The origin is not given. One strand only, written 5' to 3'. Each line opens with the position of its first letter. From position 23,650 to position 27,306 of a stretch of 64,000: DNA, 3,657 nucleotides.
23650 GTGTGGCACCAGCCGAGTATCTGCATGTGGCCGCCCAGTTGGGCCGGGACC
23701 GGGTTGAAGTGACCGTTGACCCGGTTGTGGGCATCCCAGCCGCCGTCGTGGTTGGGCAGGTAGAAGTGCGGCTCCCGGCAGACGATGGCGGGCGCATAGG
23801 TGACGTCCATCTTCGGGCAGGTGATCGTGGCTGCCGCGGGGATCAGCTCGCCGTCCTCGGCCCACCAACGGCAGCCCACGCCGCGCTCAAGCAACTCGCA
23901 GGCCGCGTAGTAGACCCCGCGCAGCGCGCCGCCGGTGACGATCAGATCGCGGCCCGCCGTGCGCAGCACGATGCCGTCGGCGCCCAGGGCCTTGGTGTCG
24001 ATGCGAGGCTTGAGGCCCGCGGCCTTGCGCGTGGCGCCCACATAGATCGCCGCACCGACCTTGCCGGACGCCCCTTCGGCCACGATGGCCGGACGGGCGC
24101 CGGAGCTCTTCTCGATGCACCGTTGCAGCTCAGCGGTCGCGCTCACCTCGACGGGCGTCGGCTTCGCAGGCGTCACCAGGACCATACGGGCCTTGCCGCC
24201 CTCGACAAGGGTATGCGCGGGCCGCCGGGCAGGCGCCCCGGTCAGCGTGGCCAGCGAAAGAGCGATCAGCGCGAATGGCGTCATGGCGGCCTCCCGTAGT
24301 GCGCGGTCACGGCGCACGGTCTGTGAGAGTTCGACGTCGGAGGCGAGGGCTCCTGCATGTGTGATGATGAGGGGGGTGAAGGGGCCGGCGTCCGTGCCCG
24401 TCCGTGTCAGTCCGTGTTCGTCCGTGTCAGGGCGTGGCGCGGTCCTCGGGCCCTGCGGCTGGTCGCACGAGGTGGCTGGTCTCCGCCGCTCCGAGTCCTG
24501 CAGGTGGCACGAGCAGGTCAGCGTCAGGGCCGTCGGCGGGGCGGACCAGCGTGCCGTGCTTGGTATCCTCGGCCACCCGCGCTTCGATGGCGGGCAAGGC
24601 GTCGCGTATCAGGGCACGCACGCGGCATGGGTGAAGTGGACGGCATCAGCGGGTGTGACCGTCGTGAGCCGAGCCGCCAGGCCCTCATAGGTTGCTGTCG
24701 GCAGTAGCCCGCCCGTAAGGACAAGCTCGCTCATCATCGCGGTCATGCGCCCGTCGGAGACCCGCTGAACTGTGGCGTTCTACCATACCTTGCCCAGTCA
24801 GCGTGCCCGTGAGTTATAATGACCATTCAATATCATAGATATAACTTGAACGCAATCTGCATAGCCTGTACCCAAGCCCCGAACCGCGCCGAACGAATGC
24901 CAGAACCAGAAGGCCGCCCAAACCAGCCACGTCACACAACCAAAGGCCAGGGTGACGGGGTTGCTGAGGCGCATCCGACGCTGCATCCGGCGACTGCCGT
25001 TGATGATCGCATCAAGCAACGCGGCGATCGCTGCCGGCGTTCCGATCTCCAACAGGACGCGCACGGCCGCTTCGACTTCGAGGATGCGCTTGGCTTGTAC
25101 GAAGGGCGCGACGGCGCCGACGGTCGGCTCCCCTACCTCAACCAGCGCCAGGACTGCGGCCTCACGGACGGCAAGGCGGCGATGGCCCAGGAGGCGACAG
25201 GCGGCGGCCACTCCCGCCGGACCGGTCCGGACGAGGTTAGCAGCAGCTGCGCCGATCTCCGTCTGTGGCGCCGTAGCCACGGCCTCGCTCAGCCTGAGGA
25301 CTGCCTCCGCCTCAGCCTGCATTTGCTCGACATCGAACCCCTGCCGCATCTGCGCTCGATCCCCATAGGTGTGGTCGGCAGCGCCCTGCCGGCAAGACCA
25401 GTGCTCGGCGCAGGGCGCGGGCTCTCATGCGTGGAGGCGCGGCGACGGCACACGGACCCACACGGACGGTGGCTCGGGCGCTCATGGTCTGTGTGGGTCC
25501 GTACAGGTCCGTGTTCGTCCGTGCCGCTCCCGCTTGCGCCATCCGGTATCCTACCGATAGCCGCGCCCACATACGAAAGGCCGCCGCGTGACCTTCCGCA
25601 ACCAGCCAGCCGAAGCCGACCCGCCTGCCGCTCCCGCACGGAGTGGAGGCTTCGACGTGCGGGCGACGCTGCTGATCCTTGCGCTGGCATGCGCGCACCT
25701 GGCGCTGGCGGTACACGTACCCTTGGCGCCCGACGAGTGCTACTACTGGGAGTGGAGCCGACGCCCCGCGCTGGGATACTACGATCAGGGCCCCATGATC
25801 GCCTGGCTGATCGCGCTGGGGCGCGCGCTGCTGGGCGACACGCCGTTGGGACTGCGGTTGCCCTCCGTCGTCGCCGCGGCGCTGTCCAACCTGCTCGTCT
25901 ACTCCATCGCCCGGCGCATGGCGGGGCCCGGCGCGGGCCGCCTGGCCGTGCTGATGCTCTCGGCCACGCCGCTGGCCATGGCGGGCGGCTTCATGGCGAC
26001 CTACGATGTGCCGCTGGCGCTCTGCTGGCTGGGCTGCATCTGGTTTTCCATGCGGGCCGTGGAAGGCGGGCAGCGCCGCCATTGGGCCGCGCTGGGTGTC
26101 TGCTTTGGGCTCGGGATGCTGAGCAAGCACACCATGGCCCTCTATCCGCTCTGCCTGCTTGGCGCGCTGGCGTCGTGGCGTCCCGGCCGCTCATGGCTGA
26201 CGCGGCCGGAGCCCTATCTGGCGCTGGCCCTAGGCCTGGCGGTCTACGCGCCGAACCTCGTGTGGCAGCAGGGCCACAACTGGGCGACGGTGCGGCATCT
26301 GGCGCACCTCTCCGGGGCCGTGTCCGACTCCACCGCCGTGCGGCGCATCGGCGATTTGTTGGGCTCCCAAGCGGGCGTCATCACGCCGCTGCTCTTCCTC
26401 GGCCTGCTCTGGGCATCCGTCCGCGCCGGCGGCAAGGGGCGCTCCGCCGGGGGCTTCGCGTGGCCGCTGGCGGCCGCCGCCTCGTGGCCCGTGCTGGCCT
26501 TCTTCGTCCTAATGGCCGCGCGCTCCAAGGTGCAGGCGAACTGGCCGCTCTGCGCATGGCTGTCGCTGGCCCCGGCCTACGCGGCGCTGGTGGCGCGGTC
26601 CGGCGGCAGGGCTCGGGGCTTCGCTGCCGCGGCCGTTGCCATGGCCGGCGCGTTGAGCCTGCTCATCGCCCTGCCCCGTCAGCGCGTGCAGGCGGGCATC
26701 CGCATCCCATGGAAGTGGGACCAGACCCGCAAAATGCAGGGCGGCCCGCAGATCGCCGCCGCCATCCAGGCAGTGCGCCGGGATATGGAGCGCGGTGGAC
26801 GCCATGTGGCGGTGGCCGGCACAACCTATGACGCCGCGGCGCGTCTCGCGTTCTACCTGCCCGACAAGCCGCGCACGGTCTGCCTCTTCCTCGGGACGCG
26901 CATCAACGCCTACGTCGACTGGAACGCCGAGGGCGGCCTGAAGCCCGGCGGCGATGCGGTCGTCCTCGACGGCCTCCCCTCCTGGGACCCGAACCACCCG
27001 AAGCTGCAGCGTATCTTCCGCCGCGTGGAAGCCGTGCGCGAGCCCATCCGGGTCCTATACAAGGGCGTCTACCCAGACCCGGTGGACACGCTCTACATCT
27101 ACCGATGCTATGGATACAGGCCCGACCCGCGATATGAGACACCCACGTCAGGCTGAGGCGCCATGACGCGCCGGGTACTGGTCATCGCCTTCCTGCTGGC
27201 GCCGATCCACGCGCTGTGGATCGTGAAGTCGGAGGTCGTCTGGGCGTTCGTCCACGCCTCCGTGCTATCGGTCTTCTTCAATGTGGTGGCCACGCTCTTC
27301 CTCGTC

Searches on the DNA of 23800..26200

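Call 15: search_rna_families(source=window, start=23800, end=26200, threshold=evalue, max_evalue=10, show_alignments=3)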
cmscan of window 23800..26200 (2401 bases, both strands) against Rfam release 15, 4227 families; matches with E-value up to 10: 1.
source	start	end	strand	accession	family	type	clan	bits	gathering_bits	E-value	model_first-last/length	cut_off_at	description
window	24106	24145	+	RF03163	c4-a1b1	Gene; antisense;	CL00128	14.4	46.7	2.5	1-53/53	no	a1, b1 targets of C4 antisense RNA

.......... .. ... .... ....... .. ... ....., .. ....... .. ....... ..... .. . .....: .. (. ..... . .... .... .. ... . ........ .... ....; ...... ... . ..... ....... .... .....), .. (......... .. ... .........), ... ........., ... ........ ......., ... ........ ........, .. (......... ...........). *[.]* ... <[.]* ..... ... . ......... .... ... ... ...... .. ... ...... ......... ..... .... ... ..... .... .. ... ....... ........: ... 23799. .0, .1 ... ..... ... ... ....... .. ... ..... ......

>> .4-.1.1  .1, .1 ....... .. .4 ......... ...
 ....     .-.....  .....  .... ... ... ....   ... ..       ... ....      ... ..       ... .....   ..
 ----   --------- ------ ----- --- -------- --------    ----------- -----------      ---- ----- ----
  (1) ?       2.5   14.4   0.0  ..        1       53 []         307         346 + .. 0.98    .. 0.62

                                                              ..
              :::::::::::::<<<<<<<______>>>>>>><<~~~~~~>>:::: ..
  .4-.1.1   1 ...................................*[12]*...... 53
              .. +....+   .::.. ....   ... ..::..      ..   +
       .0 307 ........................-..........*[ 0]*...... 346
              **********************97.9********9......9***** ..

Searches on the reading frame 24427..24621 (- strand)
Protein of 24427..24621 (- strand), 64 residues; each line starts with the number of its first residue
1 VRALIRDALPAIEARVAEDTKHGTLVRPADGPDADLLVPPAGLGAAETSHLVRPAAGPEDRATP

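Call 10: search_protein_families(library=pfam, proteins=[window:24427-24621:-], max_evalue=0.01)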
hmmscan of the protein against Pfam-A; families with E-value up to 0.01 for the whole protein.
window:24427-24621:- (64 aa): 0 families

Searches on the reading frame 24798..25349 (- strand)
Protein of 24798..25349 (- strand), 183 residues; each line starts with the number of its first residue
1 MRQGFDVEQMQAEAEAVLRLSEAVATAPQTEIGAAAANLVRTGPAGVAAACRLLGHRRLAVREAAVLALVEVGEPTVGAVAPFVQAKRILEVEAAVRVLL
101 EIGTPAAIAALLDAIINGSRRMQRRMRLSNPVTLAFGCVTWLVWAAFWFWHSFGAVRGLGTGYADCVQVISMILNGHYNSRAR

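Call 10: search_protein_families(library=pfam, proteins=[window:24798-25349:-], max_evalue=0.01)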
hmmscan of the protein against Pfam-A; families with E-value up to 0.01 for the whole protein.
window:24798-25349:- (183 aa): 2 families
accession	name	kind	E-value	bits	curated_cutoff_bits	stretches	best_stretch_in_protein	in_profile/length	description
PF13646.12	HEAT_2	-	1.5e-05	25.6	27.7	0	34-77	19-63/88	HEAT repeats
PF03130.22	HEAT_PBS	-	0.0047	17.8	20.9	0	93-115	3-25/27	PBS lyase HEAT-like repeat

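Call 12: find_encoding_contigs(protein=window:24798-25349:-, flank=10000, max_places=6)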
Protein window:24798-25349:- (183 aa): 11 contigs read that carry it; 1 place shown.
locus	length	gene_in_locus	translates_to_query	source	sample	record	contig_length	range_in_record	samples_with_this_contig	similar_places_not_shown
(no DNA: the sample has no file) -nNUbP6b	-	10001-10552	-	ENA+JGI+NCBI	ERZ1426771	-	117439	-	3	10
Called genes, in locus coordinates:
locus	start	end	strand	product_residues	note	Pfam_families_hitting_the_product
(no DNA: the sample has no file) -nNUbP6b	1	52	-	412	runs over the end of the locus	PF12704:MacB_PCD, PF02687:FtsX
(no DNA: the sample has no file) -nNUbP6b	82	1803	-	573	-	PF25917:BSH_RND, PF25954:Beta-barrel_RND_2 (faint), PF25881:HH_YBHG (weak), PF25990:Beta-barrel_YknX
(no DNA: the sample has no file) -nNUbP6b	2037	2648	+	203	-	PF04542:Sigma70_r2, PF08281:Sigma70_r4_2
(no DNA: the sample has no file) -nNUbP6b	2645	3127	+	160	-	-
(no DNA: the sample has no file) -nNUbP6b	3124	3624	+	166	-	PF13801:Metal_resist (weak)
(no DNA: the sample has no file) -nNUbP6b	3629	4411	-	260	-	PF03808:Glyco_tran_WecG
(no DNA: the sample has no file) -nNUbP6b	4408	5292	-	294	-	PF27840:ScmC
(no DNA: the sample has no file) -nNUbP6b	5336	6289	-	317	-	PF02424:ApbE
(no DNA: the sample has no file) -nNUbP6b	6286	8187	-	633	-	PF20581:DUF6785, PF20580:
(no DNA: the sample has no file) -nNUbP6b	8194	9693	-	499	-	PF13231:PMT_2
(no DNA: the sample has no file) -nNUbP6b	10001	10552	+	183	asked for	PF13646:HEAT_2 (faint)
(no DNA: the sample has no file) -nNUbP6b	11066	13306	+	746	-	PF16126:DUF4838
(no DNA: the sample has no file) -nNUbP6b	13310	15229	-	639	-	PF05448:AXE1 (faint), PF22244:GCE_fung (weak)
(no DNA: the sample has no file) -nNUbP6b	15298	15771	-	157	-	PF04945:YHS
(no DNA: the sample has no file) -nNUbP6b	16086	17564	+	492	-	PF04715:, PF00425:Chorismate_bind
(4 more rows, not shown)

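Call 96: find_homologous_proteins(query=window:24798-25349:-, max_evalue=0.001)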
Query window:24798-25349:- (183 aa): 1 proteins with E <= 0.001 among 4691 candidates.
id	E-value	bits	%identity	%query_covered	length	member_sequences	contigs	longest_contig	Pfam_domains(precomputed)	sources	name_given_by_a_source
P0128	6.4e-111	386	100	100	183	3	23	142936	PF13646.13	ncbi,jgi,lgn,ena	jgi:hypothetical protein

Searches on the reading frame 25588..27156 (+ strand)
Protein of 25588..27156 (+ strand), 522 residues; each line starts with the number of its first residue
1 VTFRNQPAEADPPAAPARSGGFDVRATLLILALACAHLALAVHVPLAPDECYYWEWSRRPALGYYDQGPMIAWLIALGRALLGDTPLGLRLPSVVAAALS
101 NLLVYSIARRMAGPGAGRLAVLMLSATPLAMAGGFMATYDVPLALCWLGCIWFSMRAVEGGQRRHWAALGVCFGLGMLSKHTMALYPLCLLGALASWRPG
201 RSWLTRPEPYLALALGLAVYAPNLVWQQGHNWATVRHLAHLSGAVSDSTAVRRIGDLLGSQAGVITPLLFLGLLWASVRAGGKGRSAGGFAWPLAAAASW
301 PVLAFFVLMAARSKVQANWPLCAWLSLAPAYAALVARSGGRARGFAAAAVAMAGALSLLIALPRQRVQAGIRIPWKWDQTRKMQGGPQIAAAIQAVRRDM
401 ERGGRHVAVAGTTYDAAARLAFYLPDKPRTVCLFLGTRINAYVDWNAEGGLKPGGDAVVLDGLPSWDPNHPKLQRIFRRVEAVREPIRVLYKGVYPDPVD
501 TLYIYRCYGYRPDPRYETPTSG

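Call 9: find_encoding_contigs(protein=window:25588-27156:+, flank=10000, max_places=6)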
Protein window:25588-27156:+ (522 aa): no gene with exactly this product is on record in the collection.

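Call 10: search_protein_families(library=pfam, proteins=[window:25588-27156:+], max_evalue=0.01)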
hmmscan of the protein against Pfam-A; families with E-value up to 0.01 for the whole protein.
window:25588-27156:+ (522 aa): 1 family
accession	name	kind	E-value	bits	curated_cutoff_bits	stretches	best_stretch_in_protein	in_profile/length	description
PF13231.12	PMT_2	-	2.2e-38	132.5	26.1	1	66-226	1-160/160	Dolichyl-phosphate-mannose-protein mannosyltransferase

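Call 27: find_related_loci(query=window:25657-27156:+, collection=metagenome_contigs, flank=4000)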
Query window:25657-27156:+ (499 aa) in metagenome_contigs; peptide patterns used: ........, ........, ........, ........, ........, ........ (x = any residue, [..] = any of these).
62 stretches matched a pattern; 40 encode a relative of the query (tblastn E <= 1e-3); 40 distinct loci.
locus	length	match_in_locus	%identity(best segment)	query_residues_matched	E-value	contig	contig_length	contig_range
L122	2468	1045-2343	30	23-460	1e-49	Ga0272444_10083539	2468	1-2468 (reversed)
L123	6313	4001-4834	33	23-303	2e-34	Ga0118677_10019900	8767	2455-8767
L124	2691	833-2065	30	26-407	3e-34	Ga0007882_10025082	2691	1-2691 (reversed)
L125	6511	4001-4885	32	6-303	9e-33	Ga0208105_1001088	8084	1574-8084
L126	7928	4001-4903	32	26-330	4e-32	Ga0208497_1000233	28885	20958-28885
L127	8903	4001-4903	32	26-330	4e-32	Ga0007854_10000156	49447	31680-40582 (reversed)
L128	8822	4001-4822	33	26-303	5e-32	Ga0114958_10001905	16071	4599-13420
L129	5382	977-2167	29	26-402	1e-30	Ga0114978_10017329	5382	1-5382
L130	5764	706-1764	29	26-378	3e-30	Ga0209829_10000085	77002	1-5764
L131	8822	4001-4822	33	26-303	3e-29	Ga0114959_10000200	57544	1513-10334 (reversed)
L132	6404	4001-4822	32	26-303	1e-28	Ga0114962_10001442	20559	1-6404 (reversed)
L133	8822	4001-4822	30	26-303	4e-27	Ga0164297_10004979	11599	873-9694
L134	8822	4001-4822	30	26-303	2e-27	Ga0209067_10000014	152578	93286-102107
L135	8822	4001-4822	32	26-303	2e-27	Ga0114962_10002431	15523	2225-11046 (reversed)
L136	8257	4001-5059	29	26-378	2e-27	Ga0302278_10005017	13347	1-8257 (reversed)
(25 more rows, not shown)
